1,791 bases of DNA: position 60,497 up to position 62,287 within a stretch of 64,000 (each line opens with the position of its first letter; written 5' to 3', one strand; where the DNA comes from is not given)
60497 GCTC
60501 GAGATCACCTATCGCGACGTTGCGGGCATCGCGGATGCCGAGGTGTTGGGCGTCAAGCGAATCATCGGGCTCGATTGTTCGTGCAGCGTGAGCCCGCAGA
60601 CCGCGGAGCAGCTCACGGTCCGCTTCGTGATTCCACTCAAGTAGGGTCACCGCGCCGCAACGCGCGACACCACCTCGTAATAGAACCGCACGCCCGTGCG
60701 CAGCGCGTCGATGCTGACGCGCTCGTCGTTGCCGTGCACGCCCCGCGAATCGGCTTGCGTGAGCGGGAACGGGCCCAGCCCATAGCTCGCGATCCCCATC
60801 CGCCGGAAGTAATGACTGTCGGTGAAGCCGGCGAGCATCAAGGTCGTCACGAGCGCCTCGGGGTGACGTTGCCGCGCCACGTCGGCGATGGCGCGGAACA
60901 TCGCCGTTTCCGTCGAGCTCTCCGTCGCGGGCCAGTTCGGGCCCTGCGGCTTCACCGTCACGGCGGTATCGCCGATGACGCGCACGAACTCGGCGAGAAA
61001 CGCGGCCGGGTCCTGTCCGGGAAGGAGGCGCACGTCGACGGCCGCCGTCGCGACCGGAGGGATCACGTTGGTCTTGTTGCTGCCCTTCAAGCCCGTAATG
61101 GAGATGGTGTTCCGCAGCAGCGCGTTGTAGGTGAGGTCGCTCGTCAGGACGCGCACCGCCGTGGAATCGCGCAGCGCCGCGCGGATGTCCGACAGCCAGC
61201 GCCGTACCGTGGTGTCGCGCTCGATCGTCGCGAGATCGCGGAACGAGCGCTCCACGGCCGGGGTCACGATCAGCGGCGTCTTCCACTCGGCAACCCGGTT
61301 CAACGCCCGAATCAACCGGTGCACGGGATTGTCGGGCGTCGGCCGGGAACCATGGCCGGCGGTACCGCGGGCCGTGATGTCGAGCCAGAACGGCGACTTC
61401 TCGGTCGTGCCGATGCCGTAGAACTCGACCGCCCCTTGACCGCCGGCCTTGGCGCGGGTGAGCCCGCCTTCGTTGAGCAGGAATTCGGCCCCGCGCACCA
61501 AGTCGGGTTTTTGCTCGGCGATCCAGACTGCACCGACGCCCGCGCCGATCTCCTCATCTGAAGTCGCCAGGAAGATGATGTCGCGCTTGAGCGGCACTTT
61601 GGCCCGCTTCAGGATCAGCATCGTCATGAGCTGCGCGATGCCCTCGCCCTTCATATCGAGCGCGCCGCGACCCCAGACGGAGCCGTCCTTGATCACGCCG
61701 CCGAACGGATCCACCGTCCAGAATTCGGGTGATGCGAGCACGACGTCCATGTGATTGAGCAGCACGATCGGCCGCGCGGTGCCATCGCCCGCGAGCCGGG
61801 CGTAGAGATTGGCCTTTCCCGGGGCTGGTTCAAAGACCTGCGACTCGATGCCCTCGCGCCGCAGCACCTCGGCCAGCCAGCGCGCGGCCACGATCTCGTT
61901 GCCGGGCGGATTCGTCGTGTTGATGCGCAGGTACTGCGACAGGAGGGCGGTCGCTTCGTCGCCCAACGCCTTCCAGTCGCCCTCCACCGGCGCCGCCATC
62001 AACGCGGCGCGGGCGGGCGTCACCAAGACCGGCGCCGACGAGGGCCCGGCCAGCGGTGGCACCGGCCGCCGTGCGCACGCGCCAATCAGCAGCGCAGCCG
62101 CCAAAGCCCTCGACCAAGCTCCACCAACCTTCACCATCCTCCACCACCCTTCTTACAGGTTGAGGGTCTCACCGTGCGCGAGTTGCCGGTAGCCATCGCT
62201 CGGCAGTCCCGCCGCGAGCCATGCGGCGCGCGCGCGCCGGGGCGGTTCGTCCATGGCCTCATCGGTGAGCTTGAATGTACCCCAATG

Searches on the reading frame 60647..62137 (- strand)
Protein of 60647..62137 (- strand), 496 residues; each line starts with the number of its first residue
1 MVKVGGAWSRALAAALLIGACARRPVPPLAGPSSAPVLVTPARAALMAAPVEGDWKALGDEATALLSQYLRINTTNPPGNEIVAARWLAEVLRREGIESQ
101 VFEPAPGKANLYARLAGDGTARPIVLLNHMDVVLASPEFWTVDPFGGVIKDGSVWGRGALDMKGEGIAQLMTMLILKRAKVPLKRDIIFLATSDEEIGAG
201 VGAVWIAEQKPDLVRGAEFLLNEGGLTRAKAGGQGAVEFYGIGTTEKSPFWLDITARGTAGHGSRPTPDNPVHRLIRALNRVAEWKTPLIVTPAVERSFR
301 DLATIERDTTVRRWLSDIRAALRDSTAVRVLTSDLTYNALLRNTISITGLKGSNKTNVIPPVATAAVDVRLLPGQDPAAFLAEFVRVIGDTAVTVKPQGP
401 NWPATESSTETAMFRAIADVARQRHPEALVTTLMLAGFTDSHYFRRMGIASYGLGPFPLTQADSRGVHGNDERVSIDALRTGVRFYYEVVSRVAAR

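Call 3: search_protein_families(library=pfam, proteins=[window:60647-62137:-], max_evalue=0.01)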
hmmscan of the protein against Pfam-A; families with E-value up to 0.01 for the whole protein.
window:60647-62137:- (496 aa): 3 families
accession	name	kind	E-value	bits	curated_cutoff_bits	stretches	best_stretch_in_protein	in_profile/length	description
PF01546.33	Peptidase_M20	-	3.2e-26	93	24.6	1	126-491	2-205/206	Peptidase family M20/M25/M40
PF07687.19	M20_dimer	-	1.3e-14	54.5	21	1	247-392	4-103/107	Peptidase dimerisation domain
PF04389.22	Peptidase_M28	-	4.9e-05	23.6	21.3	1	110-212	1-82/193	Peptidase family M28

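Call 4: search_protein_families(library=ncbifam, proteins=[window:60647-62137:-], max_evalue=0.01)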
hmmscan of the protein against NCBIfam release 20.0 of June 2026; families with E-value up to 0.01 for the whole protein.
window:60647-62137:- (496 aa): 46 families (the best 25 are shown)
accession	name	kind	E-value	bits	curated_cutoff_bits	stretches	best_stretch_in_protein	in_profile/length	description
NF006596.0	PRK09133.1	subfamily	9.1e-87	291.6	349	1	57-495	35-472/474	hypothetical protein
NF005913.0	PRK07906.1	subfamily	3.9e-86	289.4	382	1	57-486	12-435/442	hypothetical protein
NF006111.0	PRK08262.1-1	equivalog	2.8e-47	161.5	825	1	107-493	104-491/493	M20 family peptidase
NF006113.0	PRK08262.1-4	equivalog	1.2e-46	159.5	503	1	108-494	113-506/510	M20 family peptidase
NF006112.0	PRK08262.1-3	equivalog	2.1e-46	158.6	510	1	107-495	104-491/492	M20 family peptidase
TIGR01910.1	DapE-ArgE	subfamily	2.7e-41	142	217.6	2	65-281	3-211/373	ArgE/DapE family deacylase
TIGR01880.1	Ac-peptdase-euk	subfamily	9.3e-40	136.5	338.6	2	60-286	10-230/401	N-acyl-aliphatic-L-amino acid amidohydrolase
NF006399.0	PRK08651.1-2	equivalog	3.7e-36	125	381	1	60-490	4-401/405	succinyl-diaminopimelate desuccinylase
NF006365.0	PRK08588.1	subfamily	8.4e-34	117.5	289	1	61-491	8-378/383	succinyl-diaminopimelate desuccinylase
NF005710.0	PRK07522.1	subfamily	1.3e-28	100.3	412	2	62-203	10-148/391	acetylornithine deacetylase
NF005034.0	PRK06446.1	subfamily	1.8e-26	92.9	369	1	65-449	7-391/436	hypothetical protein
NF006326.0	PRK08554.1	equivalog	1e-25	90.5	354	2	64-227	13-174/446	peptidase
NF006400.0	PRK08651.1-3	equivalog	1.3e-25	90.1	374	2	60-266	10-214/410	succinyl-diaminopimelate desuccinylase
NF009557.0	PRK13009.1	equivalog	2.2e-25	89.6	284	2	64-284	7-217/377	succinyl-diaminopimelate desuccinylase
NF010589.0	PRK13983.1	equivalog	1.6e-22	80.1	333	1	81-267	38-223/409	M20 family metallo-hydrolase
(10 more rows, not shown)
